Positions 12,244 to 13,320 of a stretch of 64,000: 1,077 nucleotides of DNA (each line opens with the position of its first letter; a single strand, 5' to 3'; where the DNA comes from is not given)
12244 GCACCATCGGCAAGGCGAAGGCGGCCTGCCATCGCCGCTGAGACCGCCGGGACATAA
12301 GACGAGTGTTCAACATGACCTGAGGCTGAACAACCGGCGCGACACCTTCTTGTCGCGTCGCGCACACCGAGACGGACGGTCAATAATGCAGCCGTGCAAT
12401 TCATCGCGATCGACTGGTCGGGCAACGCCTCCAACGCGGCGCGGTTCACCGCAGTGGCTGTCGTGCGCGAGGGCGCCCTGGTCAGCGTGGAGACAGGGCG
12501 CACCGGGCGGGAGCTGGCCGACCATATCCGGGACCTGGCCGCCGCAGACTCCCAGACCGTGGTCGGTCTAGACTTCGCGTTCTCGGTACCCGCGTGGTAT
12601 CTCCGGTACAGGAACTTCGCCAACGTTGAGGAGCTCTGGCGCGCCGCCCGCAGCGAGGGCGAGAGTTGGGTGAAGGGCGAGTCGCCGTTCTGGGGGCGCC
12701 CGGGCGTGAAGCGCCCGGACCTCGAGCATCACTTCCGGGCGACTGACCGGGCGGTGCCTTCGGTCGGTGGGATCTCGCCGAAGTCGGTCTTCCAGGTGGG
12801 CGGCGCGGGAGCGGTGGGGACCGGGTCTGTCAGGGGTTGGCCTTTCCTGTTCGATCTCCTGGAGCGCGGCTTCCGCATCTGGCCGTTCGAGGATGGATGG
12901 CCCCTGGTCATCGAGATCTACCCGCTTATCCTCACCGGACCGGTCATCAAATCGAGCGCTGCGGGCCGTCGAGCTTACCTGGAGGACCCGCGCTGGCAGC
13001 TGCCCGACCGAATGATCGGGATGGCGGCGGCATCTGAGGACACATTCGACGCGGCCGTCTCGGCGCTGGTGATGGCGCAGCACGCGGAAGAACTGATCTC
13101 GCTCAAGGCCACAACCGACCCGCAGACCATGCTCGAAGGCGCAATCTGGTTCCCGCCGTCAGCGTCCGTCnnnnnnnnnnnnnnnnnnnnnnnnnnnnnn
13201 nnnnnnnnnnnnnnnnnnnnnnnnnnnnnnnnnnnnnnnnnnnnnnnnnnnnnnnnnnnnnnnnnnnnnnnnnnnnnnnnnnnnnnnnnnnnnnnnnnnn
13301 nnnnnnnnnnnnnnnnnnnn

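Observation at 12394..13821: Fusion of an unknown N-terminal domain (IAIDWSG, RNase-H-like?) to a small-alarmone-hydrolase-type HD domain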

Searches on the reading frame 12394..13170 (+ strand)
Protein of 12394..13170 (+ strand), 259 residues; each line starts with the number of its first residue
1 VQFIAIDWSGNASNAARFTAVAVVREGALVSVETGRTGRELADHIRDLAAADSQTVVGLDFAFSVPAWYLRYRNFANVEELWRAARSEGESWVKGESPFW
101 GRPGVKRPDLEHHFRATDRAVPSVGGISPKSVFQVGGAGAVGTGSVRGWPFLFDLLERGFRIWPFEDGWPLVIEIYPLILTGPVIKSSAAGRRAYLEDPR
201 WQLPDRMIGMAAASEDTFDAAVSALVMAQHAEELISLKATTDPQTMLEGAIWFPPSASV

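Call 3: search_protein_families(library=pfam, proteins=[window:12394-13170:+], max_evalue=1)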
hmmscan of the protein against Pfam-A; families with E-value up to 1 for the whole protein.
window:12394-13170:+ (259 aa): 2 families
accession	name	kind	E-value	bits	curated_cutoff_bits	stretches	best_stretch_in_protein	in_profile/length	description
PF04250.19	DUF429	-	0.00041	20.6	23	1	25-232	15-202/214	Protein of unknown function (DUF429)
PF10803.13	GerPB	-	0.41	11.2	30.5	1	124-143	16-35/52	Spore germination GerPB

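Call 4: search_protein_families(library=ncbifam, proteins=[window:12394-13170:+], max_evalue=1)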
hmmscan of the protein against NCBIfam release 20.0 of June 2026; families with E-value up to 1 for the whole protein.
window:12394-13170:+ (259 aa): 0 families

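Call 5: search_protein_families(library=padloc, proteins=[window:12394-13170:+], max_evalue=1)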
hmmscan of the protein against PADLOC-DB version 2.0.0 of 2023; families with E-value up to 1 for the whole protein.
window:12394-13170:+ (259 aa): 2 families
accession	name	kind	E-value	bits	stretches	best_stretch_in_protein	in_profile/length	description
PDLC00728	Effector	-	0.0092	13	1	16-59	324-367/432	TIR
PDLC05021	PDC-S44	-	0.038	11.5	1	195-255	191-248/257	-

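Call 7: search_solved_structures(query=window:12394-13170:+, max_evalue=10, show_alignments=2)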
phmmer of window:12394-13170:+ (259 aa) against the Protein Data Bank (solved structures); distinct sequences matched with E-value up to 10: 2.
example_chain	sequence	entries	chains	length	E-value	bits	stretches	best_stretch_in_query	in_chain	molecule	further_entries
6yba_O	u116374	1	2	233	0.93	12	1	105-140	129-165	Pre-hexon-linking protein VIII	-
6z7n_T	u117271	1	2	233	0.93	12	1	105-140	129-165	Pre-hexon-linking protein VIII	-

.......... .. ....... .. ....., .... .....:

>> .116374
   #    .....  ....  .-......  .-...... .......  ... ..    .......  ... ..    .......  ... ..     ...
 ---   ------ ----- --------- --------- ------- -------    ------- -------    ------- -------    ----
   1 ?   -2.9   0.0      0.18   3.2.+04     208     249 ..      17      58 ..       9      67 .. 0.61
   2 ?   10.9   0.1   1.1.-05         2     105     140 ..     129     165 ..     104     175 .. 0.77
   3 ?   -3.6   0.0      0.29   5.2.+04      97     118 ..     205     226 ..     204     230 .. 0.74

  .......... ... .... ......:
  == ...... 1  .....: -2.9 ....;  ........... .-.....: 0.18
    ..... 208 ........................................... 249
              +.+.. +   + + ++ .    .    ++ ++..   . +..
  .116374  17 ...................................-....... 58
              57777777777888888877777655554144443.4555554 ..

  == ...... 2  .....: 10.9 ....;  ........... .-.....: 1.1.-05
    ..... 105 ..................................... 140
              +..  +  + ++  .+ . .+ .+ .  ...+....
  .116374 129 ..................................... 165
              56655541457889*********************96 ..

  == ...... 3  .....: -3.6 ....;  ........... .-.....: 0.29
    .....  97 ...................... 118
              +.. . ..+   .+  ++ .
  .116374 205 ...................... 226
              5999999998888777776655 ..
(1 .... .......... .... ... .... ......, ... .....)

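Call 29: predict_structure(alignment_id=A3)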
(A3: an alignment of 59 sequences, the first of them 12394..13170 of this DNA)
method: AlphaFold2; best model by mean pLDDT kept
length: 259 residues; sequences in the alignment: 59
mean_pLDDT: 95.5   pTM: 0.93
mean pLDDT of the five models: 95.5, 95.3, 95.2, 94.0, 93.7
residues with pLDDT >= 90: 238; 70-90: 19; 50-70: 2; < 50: 0
segments of 3 or more residues with pLDDT < 50: none
pLDDT, mean of each block of 10 residues (from residue 1): 97 94 98 97 98 98 98 98 98 94 93 95 85 90 97 98 98 96 92 97 98 98 98 98 98 82
secondary structure, 60 per line:
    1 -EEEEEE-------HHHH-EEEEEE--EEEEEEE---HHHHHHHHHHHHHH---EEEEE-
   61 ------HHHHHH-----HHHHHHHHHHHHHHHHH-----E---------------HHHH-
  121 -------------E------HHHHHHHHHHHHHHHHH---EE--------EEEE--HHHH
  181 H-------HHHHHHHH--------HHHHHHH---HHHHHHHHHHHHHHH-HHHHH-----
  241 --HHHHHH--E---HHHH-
elements in order: E2-7 H15-18 E20-25 E28-34 H38-51 E55-59 H67-72 H78-94 H116-119 H141-157 E171-174 H177-181 H189-196 H205-211 H215-229 H231-235 H243-248 H255-258

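Call 33: fold_search(model_id=the predicted structure, library=pdb)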
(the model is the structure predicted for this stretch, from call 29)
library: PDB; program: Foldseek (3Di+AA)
matches with E <= 10: 449; with E <= 0.001: 0
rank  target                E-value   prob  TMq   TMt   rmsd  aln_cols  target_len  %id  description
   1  1asv                  4.2e-02  0.35  0.17  0.26  14.0       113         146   18  Avian sarcoma virus integrase catalytic core domain (released 1995-11-14)
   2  3lm2_B                5.0e-02  0.57  0.16  0.19   4.5        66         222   21  Crystal structure of Putative kinase. (17743352) from AGROBACTERIUM TUMEFACIENS str. C58 (Dupont) at 1.70 A resolution (released 2010-02-23)
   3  7jn3_A                9.8e-02  0.21  0.16  0.16  15.8       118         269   18  Cryo-EM structure of Rous sarcoma virus cleaved synaptic complex (CSC) with HIV-1 integrase strand transfer inhibitor  (released 2021-03-17)
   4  4ife                  1.1e-01  0.69  0.17  0.11   3.3        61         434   18  Crystal Structure of the large terminase subunit gp2 of bacterial virus Sf6 complexed with ATP (released 2013-05-01)
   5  8iey_B                1.1e-01  0.13  0.17  0.21  13.9       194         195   12  Aquifex aeolicus TsaD-TsaB (released 2024-03-20)
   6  8dkr_B                1.2e-01  0.15  0.24  0.25  16.7       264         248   10  Pseudomonas-phage E217 TerL nuclease domain (released 2022-09-07)
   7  5c15                  1.3e-01  0.63  0.16  0.18   3.4        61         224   18  K428A mutant nuclease domain of the large terminase subunit gp2 of bacterial virus Sf6 with Manganese (released 2015-10-21)
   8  8wt9_A                1.3e-01  0.20  0.18  0.15  14.4       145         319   14  Cryo-EM structure of the IS621 recombinase in complex with bridge RNA, donor DNA, and target DNA in the post-strand ex (released 2024-06-26)
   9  9t56_B                1.4e-01  0.21  0.18  0.15  14.3       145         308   15  Cryo-EM structure of ISCro4-DBL-TBL-tDNA-dDNA synaptic complex (released 2026-02-18)
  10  8wt6_C                1.4e-01  0.20  0.18  0.15  14.4       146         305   14  Cryo-EM structure of the IS621 recombinase in complex with bridge RNA, donor DNA, and target DNA in the pre-strand exc (released 2024-06-26)
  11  3o4n_B                1.5e-01  0.41  0.16  0.26   5.4        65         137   22  Crystal structure of the Rous Associated Virus Integrase catalytic domain in MES buffer pH 6.0 (released 2011-08-31)
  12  7ess_A                1.5e-01  0.12  0.17  0.26  14.7       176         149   16  Structure-guided studies of the Holliday junction resolvase RuvX provide novel insights into ATP-stimulated cleavage o (released 2021-05-26)
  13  5m1f                  1.6e-01  0.77  0.19  0.25   2.8        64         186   17  Crystal structure of the large terminase nuclease from thermophilic phage G20c (released 2016-10-26)
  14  3lm2_A                1.6e-01  0.38  0.16  0.18   4.4        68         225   16  Crystal structure of Putative kinase. (17743352) from AGROBACTERIUM TUMEFACIENS str. C58 (Dupont) at 1.70 A resolution (released 2010-02-23)
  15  2jwk_MODEL_1_A        1.7e-01  0.35  0.15  0.45   7.5        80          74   18  Solution Structure of the periplasmic domain of TolR from Haemophilus influenzae (released 2008-04-01)
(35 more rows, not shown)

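Call 47: search_protein_families(library=pfam, alignment_id=A3, max_evalue=0.01)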
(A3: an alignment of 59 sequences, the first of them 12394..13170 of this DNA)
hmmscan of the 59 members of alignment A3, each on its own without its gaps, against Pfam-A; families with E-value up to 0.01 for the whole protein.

A. member 1, window:12394-13170:+ (259 aa): 1 family
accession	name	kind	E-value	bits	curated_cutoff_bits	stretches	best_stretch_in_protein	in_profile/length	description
PF04250.19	DUF429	-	0.00041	20.6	23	1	25-232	15-202/214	Protein of unknown function (DUF429)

B. families by the number of members that match (of 59 scanned): 2 families
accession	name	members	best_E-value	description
PF04250.19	DUF429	18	3.3e-06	Protein of unknown function (DUF429)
PF10803.13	GerPB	3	0.0014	Spore germination GerPB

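Call 77: search_protein_representatives(alignment_id=A3)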
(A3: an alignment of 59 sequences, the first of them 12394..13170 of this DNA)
Query: 59 sequences, 266 profile positions. Proteins with E-value up to 0.001 (for the whole library): 2331; up to 1e-10: 1238; up to 1e-30: 502. The best 150 are listed.
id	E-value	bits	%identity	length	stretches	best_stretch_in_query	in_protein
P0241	1.6e-119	414.1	-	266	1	1-260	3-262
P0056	9.7e-118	408.3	-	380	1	1-256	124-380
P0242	2.6e-116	403.6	-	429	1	2-262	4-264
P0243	1.5e-115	401.1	-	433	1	1-260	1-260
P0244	1.2e-114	398.1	-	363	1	2-257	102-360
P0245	2.5e-114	397.1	-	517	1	2-259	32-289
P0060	5.4e-114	396.0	-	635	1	1-260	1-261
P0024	6.7e-114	395.7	-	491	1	2-260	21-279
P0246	6.7e-113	392.4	-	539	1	2-261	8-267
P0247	6.8e-113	392.4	-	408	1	2-259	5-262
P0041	1.2e-112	391.6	-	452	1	2-259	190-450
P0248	3.0e-112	390.3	-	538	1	2-262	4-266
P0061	3.2e-112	390.2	-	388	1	1-257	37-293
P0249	7.0e-110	382.5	-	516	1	2-258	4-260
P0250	4.4e-109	379.9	-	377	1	1-261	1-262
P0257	6.1e-103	359.8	-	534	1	2-256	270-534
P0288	2.3e-91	321.8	-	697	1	2-260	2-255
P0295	1.1e-89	316.3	-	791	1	2-260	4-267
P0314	3.5e-87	308.1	-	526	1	3-259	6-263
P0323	5.6e-86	304.2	-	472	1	2-258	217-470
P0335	2.7e-83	295.4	-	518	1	2-258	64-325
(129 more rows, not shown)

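Call 89: fold_search(model_id=the predicted structure, library=viral)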
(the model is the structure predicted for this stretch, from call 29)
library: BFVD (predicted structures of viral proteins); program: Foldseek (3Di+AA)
matches with E <= 10: 505; with E <= 0.001: 0
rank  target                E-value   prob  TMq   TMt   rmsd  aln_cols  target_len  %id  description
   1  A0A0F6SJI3            6.2e-03  0.41  0.24  0.09  18.4       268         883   14  Terminase [Mycobacterium phage Vincenzo]
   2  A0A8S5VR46            8.9e-03  0.77  0.30  0.40  11.1       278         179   11  (no name in the UniProt tables at hand)
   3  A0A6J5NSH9            1.0e-02  1.00  0.42  0.61   5.2       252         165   14  RuvC Holliday junction resolvasome, endonuclease subunit [uncultured Caudovirales phage]
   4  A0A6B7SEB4            1.0e-02  0.99  0.39  0.64   8.5       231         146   10  Ribonuclease [Vibrio phage Seahorse]
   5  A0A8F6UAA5            1.8e-02  0.96  0.36  0.55   6.3       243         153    8  RuVC-like Holliday junction resolvase [Rhinella marina erythrocytic-like virus]
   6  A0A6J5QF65            1.8e-02  0.84  0.18  0.30   5.2        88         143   19  RuvC-like resolvase [uncultured Caudovirales phage]
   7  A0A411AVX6            1.8e-02  0.21  0.20  0.11  17.5       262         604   13  Terminase large subunit [Pantoea phage vB_PagM_LIET2]
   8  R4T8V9                2.7e-02  0.95  0.18  0.11   3.3        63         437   11  Terminase large subunit [Halogranum tailed virus 1]
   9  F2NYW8                2.7e-02  0.89  0.35  0.50   7.0       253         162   11  Complete DpAV4 genome [Diadromus pulchellus ascovirus 4a]
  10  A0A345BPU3            2.9e-02  0.97  0.18  0.46   3.2        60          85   23  (no name in the UniProt tables at hand)
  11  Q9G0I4                2.9e-02  0.72  0.31  0.32   8.5       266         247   13  Gp2 [Roseobacter phage SIO1]
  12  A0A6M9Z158            3.2e-02  0.77  0.18  0.24   6.2        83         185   19  RNase H type-1 domain-containing protein [Vibrio phage River4]
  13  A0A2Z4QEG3            3.4e-02  0.84  0.18  0.13   4.4        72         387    7  Putative terminase large subunit [Escherichia phage Eco_BIFF]
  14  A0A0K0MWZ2            3.7e-02  0.57  0.33  0.38   9.2       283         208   11  RuvC-like resolvase [Gordonia phage GTE6]
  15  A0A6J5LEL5            4.1e-02  0.75  0.33  0.40   7.6       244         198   11  Uncharacterized protein [uncultured Caudovirales phage]
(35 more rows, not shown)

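Call 97: search_protein_families(library=pfam, proteins=[P0288, P0295, P0246, P0248, P0257, P0245, P0249, P0314, P0335, P0323], max_evalue=0.0001)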
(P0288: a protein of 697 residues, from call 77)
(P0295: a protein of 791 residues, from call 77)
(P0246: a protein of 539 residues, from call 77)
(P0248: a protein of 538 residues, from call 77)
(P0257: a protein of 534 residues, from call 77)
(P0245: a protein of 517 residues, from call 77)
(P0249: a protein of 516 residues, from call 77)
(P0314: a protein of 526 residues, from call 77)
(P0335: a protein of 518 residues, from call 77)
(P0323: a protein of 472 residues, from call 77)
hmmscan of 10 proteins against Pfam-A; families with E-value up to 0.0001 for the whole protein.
P0288 (697 aa): 1 family
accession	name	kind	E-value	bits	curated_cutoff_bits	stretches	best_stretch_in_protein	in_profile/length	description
PF03747.19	ADP_ribosyl_GH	-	9.3e-70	236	26.2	1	307-620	1-287/287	ADP-ribosylglycohydrolase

P0295 (791 aa): 2 families
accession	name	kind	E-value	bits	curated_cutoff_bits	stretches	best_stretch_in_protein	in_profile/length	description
PF00282.25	Pyridoxal_deC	-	3.6e-91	306.1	27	1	354-723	1-374/375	Pyridoxal-dependent decarboxylase conserved domain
PF01212.27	Beta_elim_lyase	-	1e-05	25.4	27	1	497-631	78-213/288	Beta-eliminating lyase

P0246 (539 aa): 0 families

P0248 (538 aa): 0 families

P0257 (534 aa): 0 families

P0245 (517 aa): 0 families

P0249 (516 aa): 2 families
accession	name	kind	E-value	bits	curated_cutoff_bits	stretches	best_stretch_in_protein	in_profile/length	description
PF04002.20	RadC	-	1.4e-35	122.3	22.1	1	393-510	2-119/121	RadC-like JAB domain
PF20582.4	UPF0758_N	-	9.6e-20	70.9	27.1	1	296-369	5-77/77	UPF0758 N-terminal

P0314 (526 aa): 6 families
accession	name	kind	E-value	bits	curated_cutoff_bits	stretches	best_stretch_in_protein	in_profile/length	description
PF08241.18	Methyltransf_11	-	7.1e-23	81.5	21.2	1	332-421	1-93/95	Methyltransferase domain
PF13649.12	Methyltransf_25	-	6.3e-20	72.1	27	1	331-419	1-97/97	Methyltransferase domain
PF08242.18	Methyltransf_12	-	6.6e-14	52.9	30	1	332-421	1-98/98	Methyltransferase domain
PF13489.12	Methyltransf_23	-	8.2e-14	52.1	27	1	323-421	16-114/164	Methyltransferase domain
PF13847.12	Methyltransf_31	-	2.2e-11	44.1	27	1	330-423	6-109/145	Methyltransferase domain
PF01209.24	Ubie_methyltran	-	1.5e-08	34.8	20.1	1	327-421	47-149/233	ubiE/COQ5 methyltransferase family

P0335 (518 aa): 0 families

P0323 (472 aa): 1 family
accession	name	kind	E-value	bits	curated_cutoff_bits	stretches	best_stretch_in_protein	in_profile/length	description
PF13328.12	HD_4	-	1e-19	71.2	27.2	1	11-145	1-147/156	HD domain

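Call 107: search_dna_similar(query=window:12394-13170:+, collection=plasmids, mode=protein, max_rows=25, max_evalue=0.001)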
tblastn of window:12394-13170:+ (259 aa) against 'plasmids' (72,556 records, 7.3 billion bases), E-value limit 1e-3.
No match.
